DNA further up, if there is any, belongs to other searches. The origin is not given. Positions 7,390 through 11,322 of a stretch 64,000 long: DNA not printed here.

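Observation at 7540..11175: Single ORF fusing a plant-type CRSH (p)ppGpp synthetase, two EF-hands and a HAT-repeat RNA-binding module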

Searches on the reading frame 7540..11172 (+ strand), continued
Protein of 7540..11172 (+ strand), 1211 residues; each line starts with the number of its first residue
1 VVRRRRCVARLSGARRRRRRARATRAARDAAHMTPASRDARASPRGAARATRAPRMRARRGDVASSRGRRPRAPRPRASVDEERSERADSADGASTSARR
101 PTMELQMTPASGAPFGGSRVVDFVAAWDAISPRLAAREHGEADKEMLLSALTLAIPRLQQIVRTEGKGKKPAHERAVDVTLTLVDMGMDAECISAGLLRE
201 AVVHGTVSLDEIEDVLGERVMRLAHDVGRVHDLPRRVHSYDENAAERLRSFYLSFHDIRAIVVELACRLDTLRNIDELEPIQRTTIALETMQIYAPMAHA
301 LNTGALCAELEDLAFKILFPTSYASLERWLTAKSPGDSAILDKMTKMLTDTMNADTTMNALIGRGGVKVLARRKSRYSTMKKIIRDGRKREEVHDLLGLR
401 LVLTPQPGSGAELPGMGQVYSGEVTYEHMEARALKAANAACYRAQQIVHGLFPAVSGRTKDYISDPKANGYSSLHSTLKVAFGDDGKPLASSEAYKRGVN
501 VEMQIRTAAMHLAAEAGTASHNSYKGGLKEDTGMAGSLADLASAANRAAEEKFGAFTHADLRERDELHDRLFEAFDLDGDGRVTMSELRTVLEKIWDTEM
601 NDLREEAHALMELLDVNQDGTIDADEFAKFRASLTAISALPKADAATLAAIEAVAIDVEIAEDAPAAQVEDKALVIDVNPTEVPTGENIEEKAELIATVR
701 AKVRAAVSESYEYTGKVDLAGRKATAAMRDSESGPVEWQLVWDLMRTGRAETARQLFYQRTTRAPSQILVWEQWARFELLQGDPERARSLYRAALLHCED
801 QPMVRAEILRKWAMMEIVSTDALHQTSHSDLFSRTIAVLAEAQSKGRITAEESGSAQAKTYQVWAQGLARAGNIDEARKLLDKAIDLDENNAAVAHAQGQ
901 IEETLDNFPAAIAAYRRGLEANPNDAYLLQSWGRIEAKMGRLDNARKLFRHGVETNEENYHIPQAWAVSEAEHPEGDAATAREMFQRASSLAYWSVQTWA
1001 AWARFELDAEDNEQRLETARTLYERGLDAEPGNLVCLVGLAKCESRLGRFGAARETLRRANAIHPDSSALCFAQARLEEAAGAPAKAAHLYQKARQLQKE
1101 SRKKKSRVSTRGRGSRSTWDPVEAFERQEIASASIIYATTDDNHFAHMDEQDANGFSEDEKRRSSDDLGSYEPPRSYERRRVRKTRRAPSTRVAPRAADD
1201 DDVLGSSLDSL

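Call 66: search_protein_families(library=pfam, proteins=[P0178, P0516], max_evalue=0.000001)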
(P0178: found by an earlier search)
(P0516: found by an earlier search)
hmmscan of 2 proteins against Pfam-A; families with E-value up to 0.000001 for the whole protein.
P0178 (1175 aa): 11 families
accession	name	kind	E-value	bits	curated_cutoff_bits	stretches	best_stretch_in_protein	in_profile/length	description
PF13328.12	HD_4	-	4.1e-26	92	27.2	1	158-299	9-154/156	HD domain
PF04607.23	RelA_SpoT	-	4e-24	85.5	27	1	369-519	2-110/113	Region found in RelA / SpoT proteins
PF13428.12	TPR_14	-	2.5e-19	68.2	23.5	0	918-955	5-42/44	Tetratricopeptide repeat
PF07719.23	TPR_2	-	1.3e-12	47.2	27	0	846-879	1-34/34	Tetratricopeptide repeat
PF14559.12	TPR_19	-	8.6e-12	45.7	25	0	1005-1054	8-57/68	Tetratricopeptide repeat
PF00036.39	EF-hand_1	-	4.8e-11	41.8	25.4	0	562-587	3-28/29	EF hand domain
PF23241.1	HAT_PRP39_C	-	8.4e-11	42.5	33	0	989-1068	61-139/139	PRP39 C-terminal HAT repeat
PF13499.12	EF-hand_7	-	1.5e-10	41.7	30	1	563-623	6-64/67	EF-hand domain pair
PF13405.12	EF-hand_6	-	4.4e-09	35.7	25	0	563-587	4-28/30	EF-hand domain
PF13424.12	TPR_12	-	7.9e-09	36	30.1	0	1005-1045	27-68/77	Tetratricopeptide repeat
PF13202.12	EF-hand_5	-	1.4e-08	34.2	25.9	0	564-585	4-25/25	EF hand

P0516 (1406 aa): 10 families
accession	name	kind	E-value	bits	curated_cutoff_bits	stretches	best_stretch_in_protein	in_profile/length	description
PF04607.23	RelA_SpoT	-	2.2e-21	76.7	27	1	271-376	2-76/113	Region found in RelA / SpoT proteins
PF13328.12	HD_4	-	2.7e-20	73.1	27.2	1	67-200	19-154/156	HD domain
PF13428.12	TPR_14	-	2.1e-12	46.9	23.5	0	1126-1168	2-44/44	Tetratricopeptide repeat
PF14559.12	TPR_19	-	3.1e-12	47.1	25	1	1103-1168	3-68/68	Tetratricopeptide repeat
PF13202.12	EF-hand_5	-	4.9e-12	45.2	25.9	0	529-549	4-24/25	EF hand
PF00036.39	EF-hand_1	-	6.6e-11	41.4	25.4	0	528-550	4-26/29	EF hand domain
PF13499.12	EF-hand_7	-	1.1e-09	39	30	1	528-610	6-65/67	EF-hand domain pair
PF13405.12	EF-hand_6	-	1.6e-09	37.1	25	0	528-550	4-26/30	EF-hand domain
PF23914.1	TPR_CcmH_CycH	-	8.8e-08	32.6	42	0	1104-1195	63-157/158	Cytochrome c-type biogenesis protein H TPR domain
PF13424.12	TPR_12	-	2.9e-07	31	30.1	0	1126-1191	3-77/77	Tetratricopeptide repeat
